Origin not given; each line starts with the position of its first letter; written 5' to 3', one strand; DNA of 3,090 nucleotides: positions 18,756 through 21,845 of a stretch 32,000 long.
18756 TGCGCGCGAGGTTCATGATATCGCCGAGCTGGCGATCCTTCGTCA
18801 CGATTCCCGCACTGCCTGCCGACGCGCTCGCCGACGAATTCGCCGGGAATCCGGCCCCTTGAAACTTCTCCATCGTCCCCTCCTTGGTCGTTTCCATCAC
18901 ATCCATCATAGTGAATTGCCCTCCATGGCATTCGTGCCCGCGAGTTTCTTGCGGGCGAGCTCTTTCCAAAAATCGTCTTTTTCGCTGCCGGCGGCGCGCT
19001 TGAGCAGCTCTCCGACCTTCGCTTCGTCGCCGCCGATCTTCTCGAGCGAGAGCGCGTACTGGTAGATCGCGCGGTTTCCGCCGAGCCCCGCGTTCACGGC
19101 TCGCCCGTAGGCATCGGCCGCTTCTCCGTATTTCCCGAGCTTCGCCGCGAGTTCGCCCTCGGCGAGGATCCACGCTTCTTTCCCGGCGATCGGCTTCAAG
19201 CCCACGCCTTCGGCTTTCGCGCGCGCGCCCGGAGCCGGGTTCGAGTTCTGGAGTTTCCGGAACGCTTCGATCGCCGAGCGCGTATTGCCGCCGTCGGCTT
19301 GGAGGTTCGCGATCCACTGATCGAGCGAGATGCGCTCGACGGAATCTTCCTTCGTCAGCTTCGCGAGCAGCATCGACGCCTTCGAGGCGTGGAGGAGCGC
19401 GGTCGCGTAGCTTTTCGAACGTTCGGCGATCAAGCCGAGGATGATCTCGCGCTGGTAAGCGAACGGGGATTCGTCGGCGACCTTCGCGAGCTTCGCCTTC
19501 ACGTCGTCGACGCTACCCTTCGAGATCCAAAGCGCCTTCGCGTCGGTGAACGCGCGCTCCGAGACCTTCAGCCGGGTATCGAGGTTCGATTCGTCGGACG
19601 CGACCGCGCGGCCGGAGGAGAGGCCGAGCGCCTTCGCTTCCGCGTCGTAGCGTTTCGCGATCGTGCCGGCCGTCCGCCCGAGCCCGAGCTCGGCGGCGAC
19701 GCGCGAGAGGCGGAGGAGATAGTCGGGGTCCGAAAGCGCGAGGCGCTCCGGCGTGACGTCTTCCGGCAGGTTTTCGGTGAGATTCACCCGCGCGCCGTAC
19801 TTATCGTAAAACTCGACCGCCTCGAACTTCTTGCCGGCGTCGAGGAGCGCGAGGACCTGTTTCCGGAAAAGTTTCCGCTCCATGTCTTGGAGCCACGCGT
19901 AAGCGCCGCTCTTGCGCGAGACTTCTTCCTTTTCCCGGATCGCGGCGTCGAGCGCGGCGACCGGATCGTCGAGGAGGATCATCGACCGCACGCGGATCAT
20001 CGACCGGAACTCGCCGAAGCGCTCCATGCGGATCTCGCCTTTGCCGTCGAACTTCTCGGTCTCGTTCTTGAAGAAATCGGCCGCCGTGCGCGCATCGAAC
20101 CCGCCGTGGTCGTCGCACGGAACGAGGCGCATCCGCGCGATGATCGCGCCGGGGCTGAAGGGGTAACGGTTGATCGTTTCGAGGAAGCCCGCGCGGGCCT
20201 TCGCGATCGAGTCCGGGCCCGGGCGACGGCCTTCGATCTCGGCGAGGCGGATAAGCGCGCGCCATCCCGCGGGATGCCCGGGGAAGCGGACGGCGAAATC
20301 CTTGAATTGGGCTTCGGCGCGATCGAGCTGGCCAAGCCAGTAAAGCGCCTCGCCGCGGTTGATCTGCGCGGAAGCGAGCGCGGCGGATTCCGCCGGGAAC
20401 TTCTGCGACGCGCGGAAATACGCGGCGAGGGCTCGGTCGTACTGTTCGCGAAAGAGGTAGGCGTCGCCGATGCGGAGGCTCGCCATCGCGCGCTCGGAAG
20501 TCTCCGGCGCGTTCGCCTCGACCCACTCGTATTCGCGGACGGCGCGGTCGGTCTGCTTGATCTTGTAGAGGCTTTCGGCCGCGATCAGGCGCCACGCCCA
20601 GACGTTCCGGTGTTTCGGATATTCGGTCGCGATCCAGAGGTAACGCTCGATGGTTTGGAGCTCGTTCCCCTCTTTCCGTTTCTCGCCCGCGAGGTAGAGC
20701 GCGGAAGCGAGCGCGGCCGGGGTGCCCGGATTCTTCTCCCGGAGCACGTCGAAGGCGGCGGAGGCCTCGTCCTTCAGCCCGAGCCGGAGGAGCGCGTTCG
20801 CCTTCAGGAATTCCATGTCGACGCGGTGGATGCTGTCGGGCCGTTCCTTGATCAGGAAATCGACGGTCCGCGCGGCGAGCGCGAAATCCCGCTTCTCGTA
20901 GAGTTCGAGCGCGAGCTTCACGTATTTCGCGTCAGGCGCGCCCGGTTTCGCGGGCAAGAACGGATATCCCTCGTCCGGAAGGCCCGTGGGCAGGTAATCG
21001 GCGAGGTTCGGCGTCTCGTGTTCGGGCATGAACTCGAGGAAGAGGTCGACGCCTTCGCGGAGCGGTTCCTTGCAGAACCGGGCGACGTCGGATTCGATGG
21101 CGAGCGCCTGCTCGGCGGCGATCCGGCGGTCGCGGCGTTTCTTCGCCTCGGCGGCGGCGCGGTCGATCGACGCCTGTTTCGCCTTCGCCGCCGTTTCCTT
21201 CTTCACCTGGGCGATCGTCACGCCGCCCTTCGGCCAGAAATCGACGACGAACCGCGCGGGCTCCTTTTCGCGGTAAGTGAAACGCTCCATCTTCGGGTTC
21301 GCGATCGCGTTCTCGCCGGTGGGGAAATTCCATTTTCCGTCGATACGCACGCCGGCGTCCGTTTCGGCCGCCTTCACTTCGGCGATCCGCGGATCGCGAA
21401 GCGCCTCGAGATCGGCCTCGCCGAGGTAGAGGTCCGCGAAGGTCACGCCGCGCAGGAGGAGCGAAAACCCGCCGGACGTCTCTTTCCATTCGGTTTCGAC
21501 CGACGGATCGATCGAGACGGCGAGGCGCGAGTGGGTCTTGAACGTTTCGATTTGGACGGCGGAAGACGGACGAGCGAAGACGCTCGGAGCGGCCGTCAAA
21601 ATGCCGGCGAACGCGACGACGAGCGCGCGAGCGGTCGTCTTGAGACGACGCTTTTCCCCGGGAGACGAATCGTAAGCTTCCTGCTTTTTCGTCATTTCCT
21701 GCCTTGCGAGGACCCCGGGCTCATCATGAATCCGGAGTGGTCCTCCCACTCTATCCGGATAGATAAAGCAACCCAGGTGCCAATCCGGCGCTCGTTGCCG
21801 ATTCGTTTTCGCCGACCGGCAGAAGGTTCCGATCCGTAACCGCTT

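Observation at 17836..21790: Sigma-54 promoter driving a giant secreted TPR protein translationally coupled to a sensor-less sigma-54 activator, at the head of the flagellar operon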

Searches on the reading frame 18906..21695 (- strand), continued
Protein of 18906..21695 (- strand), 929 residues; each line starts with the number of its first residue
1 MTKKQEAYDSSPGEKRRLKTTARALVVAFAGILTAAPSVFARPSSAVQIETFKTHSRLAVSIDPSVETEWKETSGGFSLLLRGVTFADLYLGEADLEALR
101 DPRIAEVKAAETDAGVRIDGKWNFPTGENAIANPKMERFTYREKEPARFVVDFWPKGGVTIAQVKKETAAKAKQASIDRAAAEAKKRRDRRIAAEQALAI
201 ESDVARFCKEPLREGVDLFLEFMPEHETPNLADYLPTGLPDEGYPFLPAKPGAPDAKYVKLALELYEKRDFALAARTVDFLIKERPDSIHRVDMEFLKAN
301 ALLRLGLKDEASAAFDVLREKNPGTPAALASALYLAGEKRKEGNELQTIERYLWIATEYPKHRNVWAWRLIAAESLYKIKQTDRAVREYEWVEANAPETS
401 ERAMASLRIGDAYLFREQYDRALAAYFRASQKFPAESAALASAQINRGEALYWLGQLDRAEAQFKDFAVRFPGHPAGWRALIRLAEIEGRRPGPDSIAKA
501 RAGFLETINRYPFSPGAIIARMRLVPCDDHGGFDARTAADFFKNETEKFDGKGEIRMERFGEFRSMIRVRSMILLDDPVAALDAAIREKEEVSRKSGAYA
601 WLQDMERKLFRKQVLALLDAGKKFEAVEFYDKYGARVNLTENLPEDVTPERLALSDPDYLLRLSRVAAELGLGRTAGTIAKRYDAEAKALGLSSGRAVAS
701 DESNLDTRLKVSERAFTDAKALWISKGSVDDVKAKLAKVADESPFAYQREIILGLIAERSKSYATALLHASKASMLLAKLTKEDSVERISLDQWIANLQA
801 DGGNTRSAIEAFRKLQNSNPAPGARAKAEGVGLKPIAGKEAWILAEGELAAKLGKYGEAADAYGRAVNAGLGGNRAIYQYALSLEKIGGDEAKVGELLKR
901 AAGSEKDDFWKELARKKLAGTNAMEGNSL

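Call 30: predict_structure(alignment_id=A1)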
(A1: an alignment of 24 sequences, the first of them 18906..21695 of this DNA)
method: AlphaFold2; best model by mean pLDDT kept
length: 929 residues; sequences in the alignment: 24
mean_pLDDT: 84.5   pTM: 0.59
mean pLDDT of the five models: 84.5, 83.3, 81.6, 81.6, 81.2
residues with pLDDT >= 90: 415; 70-90: 413; 50-70: 42; < 50: 59
segments of 3 or more residues with pLDDT < 50: 1-26, 29-43, 694-703, 922-929
pLDDT, mean of each block of 10 residues (from residue 1): 36 39 49 36 66 89 85 88 81 72 87 87 82 85 84 86 81 82 78 72 74 85 91 86 90 90 95 95 92 95 95 95 93 94 94 95 94 95 96 95 94 95 96 93 95 96 96 94 95 90 93 94 80 81 90 92 92 88 91 87 89 89 91 87 65 73 87 85 83 47 63 86 85 88 86 92 91 85 79 93 90 86 76 86 92 88 89 89 84 87 84 81 37
secondary structure, 60 per line:
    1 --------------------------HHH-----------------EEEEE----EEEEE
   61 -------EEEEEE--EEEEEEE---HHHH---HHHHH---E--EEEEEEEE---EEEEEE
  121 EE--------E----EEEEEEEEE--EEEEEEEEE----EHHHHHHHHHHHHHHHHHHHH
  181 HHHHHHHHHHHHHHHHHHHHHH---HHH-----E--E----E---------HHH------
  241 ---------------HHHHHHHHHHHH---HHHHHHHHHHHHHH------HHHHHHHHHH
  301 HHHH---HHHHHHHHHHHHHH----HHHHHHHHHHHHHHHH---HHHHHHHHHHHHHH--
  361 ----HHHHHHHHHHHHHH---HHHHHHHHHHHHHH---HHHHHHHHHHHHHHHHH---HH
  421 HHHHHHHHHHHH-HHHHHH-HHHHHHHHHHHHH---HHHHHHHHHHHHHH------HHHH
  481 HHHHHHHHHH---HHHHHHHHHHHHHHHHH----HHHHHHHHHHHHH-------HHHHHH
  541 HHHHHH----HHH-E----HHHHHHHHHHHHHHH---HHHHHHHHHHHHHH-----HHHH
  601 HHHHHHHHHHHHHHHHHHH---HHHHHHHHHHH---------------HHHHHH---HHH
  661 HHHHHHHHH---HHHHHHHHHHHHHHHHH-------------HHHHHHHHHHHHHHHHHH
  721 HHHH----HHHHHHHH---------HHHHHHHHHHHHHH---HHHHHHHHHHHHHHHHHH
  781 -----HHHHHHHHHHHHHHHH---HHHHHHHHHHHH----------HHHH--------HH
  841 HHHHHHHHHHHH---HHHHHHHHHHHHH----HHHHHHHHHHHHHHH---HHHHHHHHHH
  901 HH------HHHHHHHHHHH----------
elements in order (helices of 4 or more, strands of 3 or more residues): E47-51 E56-60 E68-73 E76-82 H86-89 H93-97 E104-111 E115-122 E136-144 E147-155 H161-202 H256-267 H271-284 H291-304 H308-321 H326-341 H345-358 H365-378 H382-395 H399-415 H419-432 H434-439 H441-453 H457-470 H477-490 H494-510 H515-527 H535-546 H560-574 H578-591 H597-619 H623-633 H649-654 H658-669 H673-689 H703-724 H729-736 H746-759 H763-780 H786-801 H805-816 H827-830 H839-852 H856-868 H873-887 H891-902 H909-919

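Call 33: fold_search(model_id=the predicted structure, library=pdb)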
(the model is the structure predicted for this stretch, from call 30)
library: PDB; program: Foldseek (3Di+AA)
matches with E <= 10: 1629; with E <= 0.001: 219
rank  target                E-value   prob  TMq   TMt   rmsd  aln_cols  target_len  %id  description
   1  9hmf_K                2.3e-11  1.00  0.23  0.26  50.9       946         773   10  Periplasmic scaffold of the Campylobacter jejuni flagellar motor (alpha carbon trace) (released 2024-12-25)
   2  9hvq_Q                4.5e-09  1.00  0.22  0.22  26.2       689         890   13  Structure of the transcribing Pol II-DSIF-PAF-SPT6-RECQL5 complex (released 2025-07-16)
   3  7dkh_A                6.7e-09  1.00  0.26  0.26  22.9       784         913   12  Crystal structure of the Ctr9/Paf1/Cdc73/Rtf1 quaternary complex (released 2021-11-24)
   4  7qds_B                9.7e-09  1.00  0.27  0.25  19.6       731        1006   13  Apo human SKI complex in the open state (released 2022-02-02)
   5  7qdz_B                1.6e-08  1.00  0.26  0.22  19.5       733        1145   14  80S-bound human SKI complex in the closed state (released 2022-02-09)
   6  9rtt_Q                1.8e-08  1.00  0.20  0.20  24.8       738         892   11  Activated Elongation Complex with IWS1 and ELOF1 (released 2025-09-03)
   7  7qdr_B                1.9e-08  1.00  0.26  0.21  19.4       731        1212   13  Apo human SKI complex in the closed state (released 2022-02-02)
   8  8hmd_C                2.9e-08  1.00  0.18  0.13  25.9       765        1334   14  base module state 2 of Tetrahymena IFT-A (released 2023-06-14)
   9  7dkh_I                4.5e-08  1.00  0.23  0.24  23.5       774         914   12  Crystal structure of the Ctr9/Paf1/Cdc73/Rtf1 quaternary complex (released 2021-11-24)
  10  4buj_F                8.1e-08  1.00  0.18  0.14  23.2       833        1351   11  Crystal structure of the S. cerevisiae Ski2-3-8 complex (released 2013-08-28)
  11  9g8r_B                8.4e-08  1.00  0.23  0.20  25.7       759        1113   12  human SKI7-SKI238 complex in the open state (released 2024-10-16)
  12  8fgw_D                9.1e-08  1.00  0.18  0.14  24.1       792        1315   14  Human IFT-A complex structures provide molecular insights into ciliary transport (released 2023-02-22)
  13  9g8o_B                9.4e-08  1.00  0.27  0.27  19.4       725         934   14  human 40S ribosome bound by a SKI238-exosome complex (released 2024-10-16)
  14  7yea_A                1.0e-07  1.00  0.20  0.19  19.6       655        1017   14  Human O-GlcNAc transferase Dimer (released 2023-07-12)
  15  8bbg_D                1.5e-07  1.00  0.16  0.13  23.7       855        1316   13  Structure of the IFT-A complex; anterograde IFT-A train model (released 2022-12-21)
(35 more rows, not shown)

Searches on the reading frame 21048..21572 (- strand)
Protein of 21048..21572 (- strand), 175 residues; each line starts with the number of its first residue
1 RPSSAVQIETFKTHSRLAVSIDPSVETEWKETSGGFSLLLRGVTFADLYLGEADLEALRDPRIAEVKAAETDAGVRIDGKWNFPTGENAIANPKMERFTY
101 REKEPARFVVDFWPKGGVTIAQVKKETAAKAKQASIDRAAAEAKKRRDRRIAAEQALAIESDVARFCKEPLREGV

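Call 65: predict_structure(alignment_id=A3)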
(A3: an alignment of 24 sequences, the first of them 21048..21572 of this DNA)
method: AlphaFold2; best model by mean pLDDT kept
length: 175 residues; sequences in the alignment: 24
mean_pLDDT: 90.0   pTM: 0.69
mean pLDDT of the five models: 90.0, 89.0, 89.0, 88.7, 86.4
residues with pLDDT >= 90: 133; 70-90: 30; 50-70: 10; < 50: 2
segments of 3 or more residues with pLDDT < 50: none
pLDDT, mean of each block of 10 residues (from residue 1): 79 95 95 95 89 78 93 95 93 94 94 94 95 96 96 89 74 65
secondary structure, 60 per line:
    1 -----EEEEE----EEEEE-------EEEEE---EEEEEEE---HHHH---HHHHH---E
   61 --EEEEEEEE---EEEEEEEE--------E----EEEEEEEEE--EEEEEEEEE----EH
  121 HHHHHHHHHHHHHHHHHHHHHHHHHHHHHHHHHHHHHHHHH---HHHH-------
elements in order: E6-10 E15-19 E27-31 E35-41 H45-48 H52-56 E63-70 E74-81 E95-103 E106-114 H120-161 H165-168

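Call 67: fold_search(model_id=the predicted structure, library=pdb)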
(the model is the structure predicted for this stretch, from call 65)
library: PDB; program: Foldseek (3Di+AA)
matches with E <= 10: 761; with E <= 0.001: 0
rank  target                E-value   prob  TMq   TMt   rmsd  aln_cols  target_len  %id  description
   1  4bin                  1.7e-03  1.00  0.45  0.24   3.5       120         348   18  Crystal structure of the E. coli N-acetylmuramoyl-L-alanine amidase AmiC (released 2013-08-21)
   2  3w1z_C                1.2e-01  0.77  0.30  0.37  12.9       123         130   11  Heat shock protein 16.0 from Schizosaccharomyces pombe (released 2013-03-13)
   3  1ejf_A                1.6e-01  0.57  0.20  0.30   9.9        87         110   10  CRYSTAL STRUCTURE OF THE HUMAN CO-CHAPERONE P23 (released 2000-06-19)
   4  6ewn_A                1.8e-01  0.51  0.26  0.41  12.9       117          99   14  HspA from Thermosynechococcus vulcanus in the presence of 2M urea with initial stages of denaturation (released 2018-10-17)
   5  9y7p_A                1.8e-01  0.07  0.13  0.08  14.3       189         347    6  Homomeric Glycine Receptor alpha2 with 1 mM Glycine in a Desensitized State (released 2026-03-18)
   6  5j7n                  2.0e-01  0.51  0.20  0.30  11.8       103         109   13  Crystal structure of a small heat-shock protein from Xylella fastidiosa reveals a distinct high order structure (released 2017-04-12)
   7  5bkf_A                2.0e-01  0.08  0.15  0.09  14.3       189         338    7  Cyro-EM structure of human Glycine Receptor alpha2-beta heteromer, Glycine bound, desensitized state (released 2021-09-08)
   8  6plr_A                2.1e-01  0.07  0.13  0.08  14.7       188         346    7  CryoEM structure of zebra fish alpha-1 glycine receptor bound with glycine in nanodisc, desensitized state (released 2021-01-06)
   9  4tma_A                2.3e-01  0.28  0.22  0.10  10.7       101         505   16  Crystal structure of gyrase bound to its inhibitor YacG (released 2014-07-23)
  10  7tvi_D                2.3e-01  0.08  0.15  0.09  14.5       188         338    7  Alpha1/BetaB Heteromeric Glycine Receptor in Glycine-Bound State (released 2023-03-22)
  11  9crs_A                2.4e-01  0.08  0.14  0.09  12.4       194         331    8  Native human GABAA receptor of beta2-alpha1-beta2-alpha1-gamma2 assembly (released 2025-01-22)
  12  5tin_A                2.4e-01  0.07  0.14  0.08  14.5       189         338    7  Crystal Structure of Human Glycine Receptor alpha-3 Mutant N38Q Bound to AM-3607 (released 2017-01-18)
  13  9y7w_C                2.5e-01  0.04  0.12  0.08  15.5       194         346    6  Homomeric Glycine Receptor alpha2 with 1 mM Glycine in an Open State (released 2026-03-18)
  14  9y7z_A                2.7e-01  0.05  0.12  0.07  15.0       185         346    6  Homomeric Glycine Receptor alpha2 with 0.1 mM Glycine in a Desensitized State (released 2026-03-18)
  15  6l6m_B                3.0e-01  0.75  0.30  0.46  11.3       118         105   10  HSP18.5 from E. histolytica (released 2020-11-04)
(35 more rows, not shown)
